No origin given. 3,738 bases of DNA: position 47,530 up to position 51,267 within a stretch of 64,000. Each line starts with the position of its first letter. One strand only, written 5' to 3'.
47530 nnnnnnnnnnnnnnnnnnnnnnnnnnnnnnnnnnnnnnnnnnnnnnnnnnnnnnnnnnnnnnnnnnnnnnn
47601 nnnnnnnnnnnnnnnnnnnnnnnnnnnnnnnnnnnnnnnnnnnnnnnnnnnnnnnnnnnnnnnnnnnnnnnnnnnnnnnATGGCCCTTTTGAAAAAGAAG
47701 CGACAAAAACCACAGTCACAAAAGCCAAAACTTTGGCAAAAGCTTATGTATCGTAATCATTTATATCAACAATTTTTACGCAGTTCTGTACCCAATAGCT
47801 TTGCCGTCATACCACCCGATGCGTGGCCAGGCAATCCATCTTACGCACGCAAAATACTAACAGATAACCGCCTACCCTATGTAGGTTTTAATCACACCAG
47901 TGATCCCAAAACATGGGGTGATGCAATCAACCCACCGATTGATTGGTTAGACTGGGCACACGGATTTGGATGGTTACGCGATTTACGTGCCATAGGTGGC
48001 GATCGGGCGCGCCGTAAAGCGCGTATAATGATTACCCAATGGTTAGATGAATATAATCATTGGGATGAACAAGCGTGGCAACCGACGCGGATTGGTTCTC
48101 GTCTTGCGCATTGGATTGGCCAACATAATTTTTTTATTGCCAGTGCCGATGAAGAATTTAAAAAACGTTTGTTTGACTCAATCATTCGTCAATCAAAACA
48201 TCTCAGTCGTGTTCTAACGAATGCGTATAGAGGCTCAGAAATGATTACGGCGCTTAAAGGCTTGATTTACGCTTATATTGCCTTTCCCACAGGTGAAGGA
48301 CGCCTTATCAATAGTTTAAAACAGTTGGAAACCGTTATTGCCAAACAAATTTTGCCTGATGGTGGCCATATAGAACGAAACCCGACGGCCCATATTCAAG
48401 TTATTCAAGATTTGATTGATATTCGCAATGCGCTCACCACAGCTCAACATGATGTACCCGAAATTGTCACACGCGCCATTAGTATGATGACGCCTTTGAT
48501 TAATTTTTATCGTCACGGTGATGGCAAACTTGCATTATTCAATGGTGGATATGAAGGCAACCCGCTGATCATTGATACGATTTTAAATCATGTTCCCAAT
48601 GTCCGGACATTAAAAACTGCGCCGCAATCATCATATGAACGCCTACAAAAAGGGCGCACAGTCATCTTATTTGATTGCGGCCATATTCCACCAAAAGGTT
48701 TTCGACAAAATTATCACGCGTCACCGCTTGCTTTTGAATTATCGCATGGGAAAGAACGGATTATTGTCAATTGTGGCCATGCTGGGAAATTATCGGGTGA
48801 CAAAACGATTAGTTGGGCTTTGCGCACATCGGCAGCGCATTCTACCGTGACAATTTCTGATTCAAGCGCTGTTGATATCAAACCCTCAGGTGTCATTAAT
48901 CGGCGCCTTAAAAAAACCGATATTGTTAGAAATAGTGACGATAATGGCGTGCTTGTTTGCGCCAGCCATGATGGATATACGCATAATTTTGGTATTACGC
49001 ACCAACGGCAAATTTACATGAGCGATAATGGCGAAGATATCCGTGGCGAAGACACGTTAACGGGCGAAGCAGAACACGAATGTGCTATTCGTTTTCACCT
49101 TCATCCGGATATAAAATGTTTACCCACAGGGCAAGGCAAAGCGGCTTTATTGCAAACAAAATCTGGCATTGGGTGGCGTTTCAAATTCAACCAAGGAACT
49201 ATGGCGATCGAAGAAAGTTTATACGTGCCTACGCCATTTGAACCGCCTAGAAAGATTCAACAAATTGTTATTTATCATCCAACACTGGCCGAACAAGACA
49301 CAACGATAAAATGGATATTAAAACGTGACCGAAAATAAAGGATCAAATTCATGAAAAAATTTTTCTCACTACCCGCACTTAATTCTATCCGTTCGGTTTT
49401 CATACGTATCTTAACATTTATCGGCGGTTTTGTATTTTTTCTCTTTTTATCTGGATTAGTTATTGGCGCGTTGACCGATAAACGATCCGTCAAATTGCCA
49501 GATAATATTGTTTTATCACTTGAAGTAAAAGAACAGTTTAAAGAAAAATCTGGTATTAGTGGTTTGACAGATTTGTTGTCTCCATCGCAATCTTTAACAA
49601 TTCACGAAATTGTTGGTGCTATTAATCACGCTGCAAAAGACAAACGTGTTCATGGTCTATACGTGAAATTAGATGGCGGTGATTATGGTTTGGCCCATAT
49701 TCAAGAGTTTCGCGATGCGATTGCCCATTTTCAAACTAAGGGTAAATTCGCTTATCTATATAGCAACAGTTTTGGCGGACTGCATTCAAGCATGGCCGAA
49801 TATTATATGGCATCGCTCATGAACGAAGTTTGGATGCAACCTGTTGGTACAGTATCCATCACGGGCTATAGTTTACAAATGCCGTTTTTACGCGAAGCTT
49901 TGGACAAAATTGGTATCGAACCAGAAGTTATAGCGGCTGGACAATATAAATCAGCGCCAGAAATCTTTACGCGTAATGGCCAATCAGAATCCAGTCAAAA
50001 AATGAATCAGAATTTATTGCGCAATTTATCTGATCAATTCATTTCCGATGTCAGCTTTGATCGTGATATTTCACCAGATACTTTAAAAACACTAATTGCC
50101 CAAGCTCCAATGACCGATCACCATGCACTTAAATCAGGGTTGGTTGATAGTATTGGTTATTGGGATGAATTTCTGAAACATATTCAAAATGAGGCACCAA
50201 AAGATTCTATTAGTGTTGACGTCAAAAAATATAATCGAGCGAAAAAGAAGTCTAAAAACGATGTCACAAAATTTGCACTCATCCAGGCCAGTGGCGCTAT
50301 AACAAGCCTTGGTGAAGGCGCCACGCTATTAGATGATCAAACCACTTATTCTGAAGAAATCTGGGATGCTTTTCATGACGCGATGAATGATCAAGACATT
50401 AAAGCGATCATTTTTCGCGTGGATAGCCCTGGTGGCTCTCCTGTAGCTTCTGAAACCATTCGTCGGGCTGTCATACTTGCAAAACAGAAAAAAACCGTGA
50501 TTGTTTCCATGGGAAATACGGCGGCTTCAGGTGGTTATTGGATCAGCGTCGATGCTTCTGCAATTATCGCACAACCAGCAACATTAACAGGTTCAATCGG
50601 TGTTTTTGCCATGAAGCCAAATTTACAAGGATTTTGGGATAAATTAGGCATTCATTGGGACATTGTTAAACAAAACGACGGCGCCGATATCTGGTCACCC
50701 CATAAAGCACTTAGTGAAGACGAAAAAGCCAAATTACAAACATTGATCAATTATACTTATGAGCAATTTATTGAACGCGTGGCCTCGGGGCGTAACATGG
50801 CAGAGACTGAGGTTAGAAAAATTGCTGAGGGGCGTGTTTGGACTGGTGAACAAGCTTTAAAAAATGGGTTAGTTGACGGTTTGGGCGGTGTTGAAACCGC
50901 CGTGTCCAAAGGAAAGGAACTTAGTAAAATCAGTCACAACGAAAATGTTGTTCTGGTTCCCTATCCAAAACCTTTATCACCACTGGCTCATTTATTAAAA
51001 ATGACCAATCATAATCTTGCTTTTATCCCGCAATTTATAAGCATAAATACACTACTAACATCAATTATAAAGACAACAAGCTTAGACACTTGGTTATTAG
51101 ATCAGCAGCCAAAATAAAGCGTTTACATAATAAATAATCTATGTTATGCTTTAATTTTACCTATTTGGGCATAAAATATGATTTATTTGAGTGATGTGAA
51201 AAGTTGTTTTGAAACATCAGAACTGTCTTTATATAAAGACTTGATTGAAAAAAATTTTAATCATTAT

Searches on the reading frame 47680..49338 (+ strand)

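Call 43: search_protein_families(library=pfam, proteins=[window:47680-49338:+], max_evalue=0.00001)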
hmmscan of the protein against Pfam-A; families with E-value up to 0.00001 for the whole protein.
window:47680-49338:+ (552 aa): 2 families
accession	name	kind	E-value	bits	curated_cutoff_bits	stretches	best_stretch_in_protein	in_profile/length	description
PF07940.18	Hepar_II_III_C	-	1.8e-56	191.8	24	1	309-545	4-236/237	Heparinase II/III-like, C-terminal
PF16889.11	Hepar_II_III_N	-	1e-08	35.4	22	1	126-262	144-285/340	Heparinase II/III N-terminus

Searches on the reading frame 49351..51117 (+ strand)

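Call 43: search_protein_families(library=pfam, proteins=[window:49351-51117:+], max_evalue=0.00001)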
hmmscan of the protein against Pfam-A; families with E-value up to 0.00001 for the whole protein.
window:49351-51117:+ (588 aa): 1 family
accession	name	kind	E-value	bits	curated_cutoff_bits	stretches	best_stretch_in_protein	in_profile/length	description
PF01343.23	Peptidase_S49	-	7.7e-78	260.2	24.9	2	377-527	3-153/154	Peptidase family S49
